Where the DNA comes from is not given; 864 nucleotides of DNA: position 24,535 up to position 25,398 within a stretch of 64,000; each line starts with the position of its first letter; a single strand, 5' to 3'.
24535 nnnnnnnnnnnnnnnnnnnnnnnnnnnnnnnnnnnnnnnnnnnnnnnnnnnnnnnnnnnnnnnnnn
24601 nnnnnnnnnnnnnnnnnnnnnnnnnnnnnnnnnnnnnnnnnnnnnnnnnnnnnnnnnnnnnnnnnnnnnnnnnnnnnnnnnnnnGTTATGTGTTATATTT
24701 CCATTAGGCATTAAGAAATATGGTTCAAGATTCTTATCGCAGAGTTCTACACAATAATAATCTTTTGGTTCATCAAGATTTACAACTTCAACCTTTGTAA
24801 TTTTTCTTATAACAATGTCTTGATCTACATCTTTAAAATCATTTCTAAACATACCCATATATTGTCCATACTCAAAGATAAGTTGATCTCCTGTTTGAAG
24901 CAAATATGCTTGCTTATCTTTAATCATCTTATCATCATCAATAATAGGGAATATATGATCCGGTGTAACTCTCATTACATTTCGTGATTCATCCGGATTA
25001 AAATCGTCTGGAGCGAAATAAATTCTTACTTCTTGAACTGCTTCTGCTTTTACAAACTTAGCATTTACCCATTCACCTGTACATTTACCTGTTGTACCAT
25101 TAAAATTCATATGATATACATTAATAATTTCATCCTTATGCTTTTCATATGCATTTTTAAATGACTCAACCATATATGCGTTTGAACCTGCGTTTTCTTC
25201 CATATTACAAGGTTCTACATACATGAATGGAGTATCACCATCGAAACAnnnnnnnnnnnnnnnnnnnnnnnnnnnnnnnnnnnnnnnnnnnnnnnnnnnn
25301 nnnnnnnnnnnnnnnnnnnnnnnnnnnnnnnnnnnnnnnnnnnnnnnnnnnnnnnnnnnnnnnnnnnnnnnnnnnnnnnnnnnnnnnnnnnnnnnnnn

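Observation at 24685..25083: Mini-intein in NrdD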

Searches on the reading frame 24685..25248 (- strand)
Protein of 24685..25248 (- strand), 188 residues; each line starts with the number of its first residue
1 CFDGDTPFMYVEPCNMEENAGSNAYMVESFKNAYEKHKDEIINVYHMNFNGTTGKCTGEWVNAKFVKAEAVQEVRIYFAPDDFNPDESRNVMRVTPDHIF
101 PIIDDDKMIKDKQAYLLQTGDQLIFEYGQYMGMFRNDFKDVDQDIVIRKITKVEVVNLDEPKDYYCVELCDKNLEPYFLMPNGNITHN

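Call 8: find_homologous_proteins(query=window:24685-25248:-, max_evalue=0.01)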
Query seq(188 aa) (188 aa): 13 proteins with E <= 0.01 among 19 candidates.
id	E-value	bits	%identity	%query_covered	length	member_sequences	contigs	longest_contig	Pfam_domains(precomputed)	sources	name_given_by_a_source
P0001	1.1e-55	206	51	100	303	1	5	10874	-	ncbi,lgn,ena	-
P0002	1.4e-54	203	50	100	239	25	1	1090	-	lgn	-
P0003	7.3e-53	197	51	100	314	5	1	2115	-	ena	-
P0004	2.0e-51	193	47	100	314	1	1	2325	-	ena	-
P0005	6.8e-51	191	50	96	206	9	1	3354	-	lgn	-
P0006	8.1e-50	187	49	100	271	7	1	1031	PF14890.12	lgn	-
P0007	8.6e-49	184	81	52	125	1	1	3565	-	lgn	-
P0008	1.2e-48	183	51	92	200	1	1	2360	-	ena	-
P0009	1.6e-48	183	81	52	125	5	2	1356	-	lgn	-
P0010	4.3e-47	178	48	100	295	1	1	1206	-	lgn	-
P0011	1.4e-46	177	46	96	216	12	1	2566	-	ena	-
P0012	1.3e-43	167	45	100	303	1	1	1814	-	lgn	-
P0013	1.8e-31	127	80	37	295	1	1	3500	-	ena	-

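Call 29: predict_structure(alignment_id=A1)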
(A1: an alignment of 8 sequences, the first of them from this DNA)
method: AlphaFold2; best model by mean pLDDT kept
length: 188 residues; sequences in the alignment: 8
mean_pLDDT: 85.5   pTM: 0.80
mean pLDDT of the five models: 85.5, 82.1, 78.3, 77.7, 57.9
residues with pLDDT >= 90: 89; 70-90: 76; 50-70: 23; < 50: 0
segments of 3 or more residues with pLDDT < 50: none
pLDDT, mean of each block of 10 residues (from residue 1): 91 76 80 96 87 82 94 92 62 92 83 94 87 64 87 96 94 86 80
secondary structure, 60 per line:
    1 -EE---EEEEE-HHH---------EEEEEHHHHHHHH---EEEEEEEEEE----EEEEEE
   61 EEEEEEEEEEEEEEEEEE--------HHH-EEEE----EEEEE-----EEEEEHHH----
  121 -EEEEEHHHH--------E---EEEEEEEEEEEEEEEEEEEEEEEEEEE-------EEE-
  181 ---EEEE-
elements in order: E7-11 E25-29 H30-37 E41-50 E55-78 E91-94 E99-103 E109-113 E122-126 H127-130 E143-169 E177-179 E184-187

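Call 31: search_protein_representatives(alignment_id=A1)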
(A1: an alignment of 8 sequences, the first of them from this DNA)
Query: 8 sequences, 186 profile positions. Proteins with E-value up to 0.001 (for the whole library): 23; up to 1e-10: 13; up to 1e-30: 6. The best 23 are listed.
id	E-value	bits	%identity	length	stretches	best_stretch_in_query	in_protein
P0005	1.9e-93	327.7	-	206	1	9-186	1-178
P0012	2.7e-86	304.4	-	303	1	1-186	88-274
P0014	6.7e-47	175.9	-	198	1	1-186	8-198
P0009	2.0e-39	151.6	-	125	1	92-186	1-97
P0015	1.6e-36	142.1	-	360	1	18-138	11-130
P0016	9.1e-33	129.9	-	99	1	47-129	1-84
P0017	1.9e-30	122.3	-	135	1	1-78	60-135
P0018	1.5e-29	119.4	-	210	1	1-186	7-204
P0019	2.9e-29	118.4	-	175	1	1-74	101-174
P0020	8.6e-26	107.1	-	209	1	1-186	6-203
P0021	1.2e-25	106.6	-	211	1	1-184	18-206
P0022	4.4e-18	82.0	-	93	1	123-186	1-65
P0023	3.5e-11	59.5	-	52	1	108-152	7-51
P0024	1.6e-09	54.1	-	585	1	62-186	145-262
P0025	1.9e-09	53.8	-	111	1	155-186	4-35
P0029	4.4e-07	46.1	-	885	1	88-186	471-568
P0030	1.7e-06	44.3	-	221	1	43-185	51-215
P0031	9.2e-06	41.8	-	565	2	152-186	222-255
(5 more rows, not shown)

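Call 33: fold_search(model_id=the predicted structure, library=pdb)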
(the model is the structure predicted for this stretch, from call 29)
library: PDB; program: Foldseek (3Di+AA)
matches with E <= 10: 356; with E <= 0.001: 39
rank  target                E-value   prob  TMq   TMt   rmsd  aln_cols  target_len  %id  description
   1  4e2t_A                7.8e-10  1.00  0.69  0.75   3.6       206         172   14  Crystal Structures of RadA intein from Pyrococcus horikoshii (released 2012-05-16)
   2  2lqm_MODEL_1_A        1.1e-09  1.00  0.70  0.75   3.7       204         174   15  Solution Structures of RadA intein from Pyrococcus horikoshii (released 2012-05-16)
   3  4e2t_B                6.7e-09  1.00  0.70  0.78   3.6       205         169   15  Crystal Structures of RadA intein from Pyrococcus horikoshii (released 2012-05-16)
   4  6rpq                  4.2e-08  1.00  0.60  0.47   4.4       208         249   17  Crystal structure of PhoCDC21-1 intein (released 2019-08-14)
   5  5o9i_A                5.9e-08  1.00  0.65  0.70   5.6       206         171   15  Crystal structure of transcription factor IIB Mvu mini-intein (released 2017-11-01)
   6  4e2u                  8.1e-08  1.00  0.66  0.73   3.5       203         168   15  Crystal Structures of RadAmin intein from Pyrococcus horikoshii (released 2012-05-16)
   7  5o9i_B                1.4e-07  1.00  0.63  0.67   4.5       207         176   14  Crystal structure of transcription factor IIB Mvu mini-intein (released 2017-11-01)
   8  7oec                  1.9e-07  1.00  0.64  0.71   4.4       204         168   15  Crystal structure of an intein from a hyperthermophile (released 2021-05-26)
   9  2lcj_MODEL_1_A        4.6e-07  1.00  0.63  0.64   5.8       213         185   13  Solution NMR structure of Pab PolII Intein (released 2011-09-21)
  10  5o9j_B                7.8e-07  1.00  0.51  0.53   6.9       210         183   13  Crystal structure of transcription factor IIB Mja mini-intein (released 2017-11-01)
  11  5o9j_A                1.1e-06  1.00  0.50  0.52   6.6       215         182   12  Crystal structure of transcription factor IIB Mja mini-intein (released 2017-11-01)
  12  4o1s_A                2.4e-06  1.00  0.65  0.71   3.5       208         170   14  Crystal structure of TvoVMA intein (released 2014-03-19)
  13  5bkh                  2.6e-06  1.00  0.32  0.35  17.7       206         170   16  The splicing activity and an alternative domain-swapped structure of the Pyrococcus horikoshii PolII mini-intein (released 2021-08-11)
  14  6rpp                  2.9e-06  1.00  0.62  0.69   3.5       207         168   12  Crystal structure of PabCDC21-1 intein (released 2019-08-14)
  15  6y75_B                2.9e-06  1.00  0.54  0.66   4.5       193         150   15  BIL2 domain from T.thermophila BUBL1 locus (C1A-N143A) (released 2021-02-03)
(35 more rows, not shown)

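Call 34: search_dna_similar(query=window:24685-25248:-, collection=phages, mode=protein, max_evalue=0.01, max_rows=40)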
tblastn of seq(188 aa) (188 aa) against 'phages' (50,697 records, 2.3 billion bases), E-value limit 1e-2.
Records with a match: 15; places in all: 15; records where one place covers at least 80% of the query: 15.
Best place of each record, by identity: >=99% 6; 95-99% 3; 80-90% 6.
By first word of the organism name: Prevotella 15.
By host as written in the record: Prevotella sp. 15.
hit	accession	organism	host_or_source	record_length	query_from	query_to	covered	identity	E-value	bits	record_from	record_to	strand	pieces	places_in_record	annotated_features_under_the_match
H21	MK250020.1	Prevotella phage Lak-B1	Prevotella sp.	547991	1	188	100%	100.0%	1e-116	369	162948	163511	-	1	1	record has no annotation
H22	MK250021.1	Prevotella phage Lak-B2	Prevotella sp.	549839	1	188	100%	100.0%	1e-116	369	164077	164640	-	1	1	record has no annotation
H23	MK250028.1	Prevotella phage Lak-B9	Prevotella sp.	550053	1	188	100%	100.0%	1e-116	369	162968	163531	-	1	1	record has no annotation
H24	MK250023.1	Prevotella phage Lak-B4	Prevotella sp.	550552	1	188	100%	100.0%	1e-116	369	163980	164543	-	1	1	record has no annotation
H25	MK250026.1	Prevotella phage Lak-B7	Prevotella sp.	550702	1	188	100%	100.0%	1e-116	369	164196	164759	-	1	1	record has no annotation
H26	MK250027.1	Prevotella phage Lak-B8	Prevotella sp.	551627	1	188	100%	100.0%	1e-116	369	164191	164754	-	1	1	record has no annotation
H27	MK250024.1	Prevotella phage Lak-B5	Prevotella sp.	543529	1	188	100%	98.9%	3e-116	367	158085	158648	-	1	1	record has no annotation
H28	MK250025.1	Prevotella phage Lak-B6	Prevotella sp.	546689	1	188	100%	98.9%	3e-116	367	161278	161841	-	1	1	record has no annotation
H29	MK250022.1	Prevotella phage Lak-B3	Prevotella sp.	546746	1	188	100%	98.9%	3e-116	367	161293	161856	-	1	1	record has no annotation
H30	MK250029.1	Prevotella phage Lak-C1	Prevotella sp.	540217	1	188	100%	83.0%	2e-100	322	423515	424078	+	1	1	record has no annotation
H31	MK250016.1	Prevotella phage Lak-A1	Prevotella sp.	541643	1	188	100%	82.4%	3e-100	322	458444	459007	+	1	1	record has no annotation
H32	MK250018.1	Prevotella phage Lak-A1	Prevotella sp.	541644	1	188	100%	82.4%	3e-100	322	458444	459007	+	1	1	record has no annotation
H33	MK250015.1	Prevotella phage Lak-A1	Prevotella sp.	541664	1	188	100%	82.4%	3e-100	322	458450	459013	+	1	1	record has no annotation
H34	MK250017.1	Prevotella phage Lak-A1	Prevotella sp.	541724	1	188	100%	82.4%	3e-100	322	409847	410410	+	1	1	record has no annotation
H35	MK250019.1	Prevotella phage Lak-A2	Prevotella sp.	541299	1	188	100%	82.4%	6e-100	321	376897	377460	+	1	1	record has no annotation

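Call 37: search_protein_families(library=pfam, proteins=[P0024, P0029, P0031, P0018, P0020, P0030, window:24685-25248:-], max_evalue=0.1)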
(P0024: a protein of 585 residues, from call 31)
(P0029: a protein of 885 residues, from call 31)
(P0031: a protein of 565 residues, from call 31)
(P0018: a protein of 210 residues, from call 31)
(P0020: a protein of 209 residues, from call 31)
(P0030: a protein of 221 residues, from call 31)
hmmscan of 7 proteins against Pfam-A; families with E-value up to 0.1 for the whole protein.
P0024 (585 aa): 6 families
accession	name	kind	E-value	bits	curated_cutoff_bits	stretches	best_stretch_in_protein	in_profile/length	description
PF13597.11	NRDD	-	6.4e-49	167.5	26.2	1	258-577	259-560/562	Anaerobic ribonucleoside-triphosphate reductase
PF14890.11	Intein_splicing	-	3.8e-05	24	35.8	1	153-262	41-155/155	Intein splicing domain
PF21349.2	RUBY_RBDX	-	0.0081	16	26.5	1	527-547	3-25/30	Rubrerythrin, rubredoxin-like domain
PF18073.7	Zn_ribbon_LapB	-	0.026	14.7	25.7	1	526-546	2-22/28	Rubredoxin metal binding domain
PF23455.1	DUF7129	-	0.038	14.2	30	1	526-546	13-35/45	Domain of unknown function (DUF7129)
PF01079.26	Hint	-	0.054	13.5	29.7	0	159-212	65-122/213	Hint module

P0029 (885 aa): 2 families
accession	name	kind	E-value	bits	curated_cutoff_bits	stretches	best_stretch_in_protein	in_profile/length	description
PF13597.11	NRDD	-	4.7e-59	201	26.2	2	564-873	259-562/562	Anaerobic ribonucleoside-triphosphate reductase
PF14890.11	Intein_splicing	-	3.6e-08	33.8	35.8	1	422-568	5-155/155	Intein splicing domain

P0031 (565 aa): 2 families
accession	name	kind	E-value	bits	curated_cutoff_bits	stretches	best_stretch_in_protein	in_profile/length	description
PF13597.11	NRDD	-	1.9e-49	169.2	26.2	1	251-561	259-562/562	Anaerobic ribonucleoside-triphosphate reductase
PF14890.11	Intein_splicing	-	2.4e-07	31.1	35.8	1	2-255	51-155/155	Intein splicing domain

P0018 (210 aa): 1 family
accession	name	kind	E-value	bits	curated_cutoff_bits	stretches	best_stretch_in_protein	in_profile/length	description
PF14890.11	Intein_splicing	-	0.00055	20.2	35.8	1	51-167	19-131/155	Intein splicing domain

P0020 (209 aa): 2 families
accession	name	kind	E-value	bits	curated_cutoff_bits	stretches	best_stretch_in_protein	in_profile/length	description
PF14890.11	Intein_splicing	-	0.0017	18.6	35.8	1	22-202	7-154/155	Intein splicing domain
PF05203.21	Hom_end_hint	-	0.0086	16.5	32.1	1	178-202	204-228/228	Hom_end-associated Hint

P0030 (221 aa): 2 families
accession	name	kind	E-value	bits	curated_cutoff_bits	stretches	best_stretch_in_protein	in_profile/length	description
PF17025.10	DUF5099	-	0.047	14.6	27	0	106-191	2-74/108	Domain of unknown function (DUF5099)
PF14890.11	Intein_splicing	-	0.051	13.8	35.8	0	83-135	38-94/155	Intein splicing domain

seq(188 aa): 1 family
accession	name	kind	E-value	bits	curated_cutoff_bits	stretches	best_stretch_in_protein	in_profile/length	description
PF14890.11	Intein_splicing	-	5.5e-06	26.7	35.8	1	91-188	60-155/155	Intein splicing domain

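Call 58: find_encoding_contigs(protein=P0024, flank=3000, max_places=2)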
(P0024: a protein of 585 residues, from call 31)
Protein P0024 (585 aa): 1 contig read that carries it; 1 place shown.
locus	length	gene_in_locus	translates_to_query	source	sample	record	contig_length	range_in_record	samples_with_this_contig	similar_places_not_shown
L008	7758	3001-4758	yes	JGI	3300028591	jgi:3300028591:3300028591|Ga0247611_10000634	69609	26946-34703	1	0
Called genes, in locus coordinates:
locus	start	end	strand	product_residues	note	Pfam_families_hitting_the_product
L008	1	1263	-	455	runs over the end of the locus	-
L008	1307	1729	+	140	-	-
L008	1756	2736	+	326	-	PF03477:ATP-cone, PF13597:NRDD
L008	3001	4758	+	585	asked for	PF13597:NRDD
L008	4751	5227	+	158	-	-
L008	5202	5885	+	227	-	-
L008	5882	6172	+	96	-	-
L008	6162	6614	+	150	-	-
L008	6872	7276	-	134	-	-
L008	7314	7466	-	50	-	-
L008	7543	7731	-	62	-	-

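Call 63: search_solved_structures(query=A1, max_evalue=10, show_alignments=4)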
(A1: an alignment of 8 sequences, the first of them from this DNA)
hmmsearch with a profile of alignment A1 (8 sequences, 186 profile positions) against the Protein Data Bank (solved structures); distinct sequences matched with E-value up to 10: 6.
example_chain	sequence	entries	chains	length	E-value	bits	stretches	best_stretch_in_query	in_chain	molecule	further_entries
5dv0_A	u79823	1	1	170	0.069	16.1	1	70-112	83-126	Sortase SrtA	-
4o8t_A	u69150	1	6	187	0.086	15.8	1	70-115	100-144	Sortase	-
4o8l_A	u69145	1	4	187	0.098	15.6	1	70-112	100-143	Sortase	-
6rpq_A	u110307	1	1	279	0.15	15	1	92-123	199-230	Ubiquitin-like protein SMT3,1108aa long hypothetical cell division control protein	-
3r12_A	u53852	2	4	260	0.17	14.9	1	20-68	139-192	Deoxyribose-phosphate aldolase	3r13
24yw_T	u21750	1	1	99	0.83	12.6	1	97-157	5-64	Large ribosomal subunit protein uL23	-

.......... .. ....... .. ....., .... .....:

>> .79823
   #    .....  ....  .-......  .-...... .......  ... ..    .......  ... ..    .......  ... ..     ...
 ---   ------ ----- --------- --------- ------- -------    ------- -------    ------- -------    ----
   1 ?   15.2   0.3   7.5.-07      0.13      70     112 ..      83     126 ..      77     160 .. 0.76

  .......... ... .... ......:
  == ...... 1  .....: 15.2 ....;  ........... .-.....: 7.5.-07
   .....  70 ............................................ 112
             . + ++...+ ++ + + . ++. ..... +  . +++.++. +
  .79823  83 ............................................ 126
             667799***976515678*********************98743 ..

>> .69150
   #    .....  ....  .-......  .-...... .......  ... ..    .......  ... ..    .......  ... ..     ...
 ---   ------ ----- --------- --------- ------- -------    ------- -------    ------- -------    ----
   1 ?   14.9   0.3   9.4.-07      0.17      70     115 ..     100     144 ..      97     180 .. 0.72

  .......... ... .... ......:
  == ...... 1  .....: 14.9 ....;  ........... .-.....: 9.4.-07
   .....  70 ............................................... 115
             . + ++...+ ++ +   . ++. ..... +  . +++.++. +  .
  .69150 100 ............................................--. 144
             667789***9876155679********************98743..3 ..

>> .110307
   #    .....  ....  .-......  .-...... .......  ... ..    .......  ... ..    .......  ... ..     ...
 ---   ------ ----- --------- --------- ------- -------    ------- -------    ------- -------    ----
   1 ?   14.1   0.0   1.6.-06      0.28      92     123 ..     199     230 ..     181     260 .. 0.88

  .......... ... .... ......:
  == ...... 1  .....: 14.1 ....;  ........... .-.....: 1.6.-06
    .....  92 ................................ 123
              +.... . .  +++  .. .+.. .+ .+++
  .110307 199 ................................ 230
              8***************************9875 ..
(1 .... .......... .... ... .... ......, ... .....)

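Call 65: find_encoding_contigs(protein=P0018, flank=4000, max_places=3)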
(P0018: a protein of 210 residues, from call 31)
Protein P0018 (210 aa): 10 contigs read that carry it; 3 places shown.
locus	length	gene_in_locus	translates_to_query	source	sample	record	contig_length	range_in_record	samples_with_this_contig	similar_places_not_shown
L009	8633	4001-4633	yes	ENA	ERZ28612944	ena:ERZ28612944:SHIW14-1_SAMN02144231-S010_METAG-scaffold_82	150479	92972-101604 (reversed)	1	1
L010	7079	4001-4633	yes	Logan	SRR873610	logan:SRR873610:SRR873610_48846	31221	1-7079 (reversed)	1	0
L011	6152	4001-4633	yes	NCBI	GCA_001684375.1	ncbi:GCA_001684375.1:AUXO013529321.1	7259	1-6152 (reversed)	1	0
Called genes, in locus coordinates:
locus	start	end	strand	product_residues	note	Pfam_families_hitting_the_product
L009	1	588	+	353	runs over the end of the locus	PF00145:DNA_methylase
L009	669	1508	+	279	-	-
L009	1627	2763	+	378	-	PF00575:S1 (weak)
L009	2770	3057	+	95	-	-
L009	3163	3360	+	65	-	-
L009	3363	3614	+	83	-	PF14902:DUF4494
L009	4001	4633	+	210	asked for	-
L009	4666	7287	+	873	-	PF03477:ATP-cone, PF13597:NRDD, PF01228:Gly_radical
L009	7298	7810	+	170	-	PF13353:Fer4_12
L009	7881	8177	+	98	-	-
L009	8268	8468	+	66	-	-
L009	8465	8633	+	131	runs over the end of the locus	-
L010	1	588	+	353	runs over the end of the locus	PF00145:DNA_methylase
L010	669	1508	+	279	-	-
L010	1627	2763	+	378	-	PF00575:S1 (weak)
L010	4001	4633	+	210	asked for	-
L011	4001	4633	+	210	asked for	-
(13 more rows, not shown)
